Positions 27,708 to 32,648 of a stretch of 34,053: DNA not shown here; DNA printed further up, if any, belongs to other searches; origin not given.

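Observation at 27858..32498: One 1546-aa polypeptide fusing two different GT-C glycosyltransferase modules, the second split by a ~345-aa propeller-like insertion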

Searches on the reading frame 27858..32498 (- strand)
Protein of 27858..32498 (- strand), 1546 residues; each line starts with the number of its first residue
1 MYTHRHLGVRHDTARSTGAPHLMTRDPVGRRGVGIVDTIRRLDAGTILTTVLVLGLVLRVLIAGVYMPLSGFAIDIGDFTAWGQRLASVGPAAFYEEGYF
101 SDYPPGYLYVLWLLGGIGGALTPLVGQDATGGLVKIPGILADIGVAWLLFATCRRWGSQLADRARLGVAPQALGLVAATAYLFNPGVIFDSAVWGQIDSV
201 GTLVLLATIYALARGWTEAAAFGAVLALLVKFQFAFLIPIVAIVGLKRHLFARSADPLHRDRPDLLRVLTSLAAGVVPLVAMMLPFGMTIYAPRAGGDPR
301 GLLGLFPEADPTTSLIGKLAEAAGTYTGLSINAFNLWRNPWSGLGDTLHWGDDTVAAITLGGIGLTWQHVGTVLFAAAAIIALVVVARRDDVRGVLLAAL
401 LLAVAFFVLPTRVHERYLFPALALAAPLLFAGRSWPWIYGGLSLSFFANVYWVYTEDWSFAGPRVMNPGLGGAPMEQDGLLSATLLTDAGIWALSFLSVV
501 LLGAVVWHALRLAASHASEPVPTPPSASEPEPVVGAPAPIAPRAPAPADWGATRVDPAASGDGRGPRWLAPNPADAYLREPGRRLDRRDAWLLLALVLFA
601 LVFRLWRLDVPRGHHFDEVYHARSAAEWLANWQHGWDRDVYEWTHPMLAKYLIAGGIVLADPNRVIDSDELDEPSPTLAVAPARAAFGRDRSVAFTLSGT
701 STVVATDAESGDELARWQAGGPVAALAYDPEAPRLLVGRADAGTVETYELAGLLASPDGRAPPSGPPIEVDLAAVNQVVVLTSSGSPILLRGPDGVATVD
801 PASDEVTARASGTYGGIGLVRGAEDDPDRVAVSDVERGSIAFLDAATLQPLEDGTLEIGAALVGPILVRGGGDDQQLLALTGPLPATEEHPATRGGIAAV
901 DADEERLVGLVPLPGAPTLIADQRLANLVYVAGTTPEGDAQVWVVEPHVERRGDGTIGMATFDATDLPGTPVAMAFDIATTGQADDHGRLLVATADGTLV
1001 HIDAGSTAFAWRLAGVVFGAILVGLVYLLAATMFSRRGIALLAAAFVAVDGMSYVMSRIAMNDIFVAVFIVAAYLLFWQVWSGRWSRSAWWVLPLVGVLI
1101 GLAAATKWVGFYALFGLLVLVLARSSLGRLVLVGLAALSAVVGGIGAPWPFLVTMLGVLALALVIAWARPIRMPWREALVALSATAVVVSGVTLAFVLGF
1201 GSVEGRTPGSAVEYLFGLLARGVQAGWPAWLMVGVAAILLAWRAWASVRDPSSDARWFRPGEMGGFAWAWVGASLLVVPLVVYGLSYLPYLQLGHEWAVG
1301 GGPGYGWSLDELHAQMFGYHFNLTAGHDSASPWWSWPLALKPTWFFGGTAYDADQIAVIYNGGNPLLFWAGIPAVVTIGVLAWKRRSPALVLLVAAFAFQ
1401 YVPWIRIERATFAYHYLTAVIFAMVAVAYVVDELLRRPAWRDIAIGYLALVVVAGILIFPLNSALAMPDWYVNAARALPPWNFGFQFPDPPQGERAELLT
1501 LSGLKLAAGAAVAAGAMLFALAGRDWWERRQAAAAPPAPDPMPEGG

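Call 4: search_protein_families(library=pfam, proteins=[window:27858-32498:-], max_evalue=1)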
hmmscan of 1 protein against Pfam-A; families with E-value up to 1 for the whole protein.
window:27858-32498:- (1546 aa): 6 families
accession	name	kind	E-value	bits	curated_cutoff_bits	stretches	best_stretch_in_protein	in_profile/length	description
PF16192.10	PMT_4TMC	-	3.7e-19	69.5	32.4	1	1311-1459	7-176/202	C-terminal four TMM region of protein-O-mannosyltransferase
PF02366.24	PMT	-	2.3e-15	57.3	22.7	2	1007-1123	81-198/245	Dolichyl-phosphate-mannose-protein mannosyltransferase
PF06728.19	PIG-U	-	1.2e-05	25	24.5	1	133-247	80-193/378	GPI transamidase subunit PIG-U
PF13231.12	PMT_2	-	0.0001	23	26.1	2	1005-1140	18-147/160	Dolichyl-phosphate-mannose-protein mannosyltransferase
PF02237.23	BPL_C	-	0.011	16.1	21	1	985-1006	23-44/48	Biotin protein ligase C terminal domain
PF19686.4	DUF6188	-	0.1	13.4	27.1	1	975-1016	63-104/121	Family of unknown function (DUF6188)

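Call 5: search_protein_families(library=ncbifam, proteins=[window:27858-32498:-], max_evalue=1)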
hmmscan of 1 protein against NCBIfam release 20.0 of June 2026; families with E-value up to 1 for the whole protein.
window:27858-32498:- (1546 aa): 2 families
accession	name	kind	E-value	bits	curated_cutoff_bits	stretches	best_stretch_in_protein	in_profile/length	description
NF058602.1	PrMnsylTfPmt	equivalog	6.8e-06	25.1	800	2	1312-1439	334-470/530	protein O-mannosyltransferase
NF009784.2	PRK13279.1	equivalog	0.71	8.4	567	1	1005-1152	77-225/539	lipid IV(A) 4-amino-4-deoxy-L-arabinosyltransferase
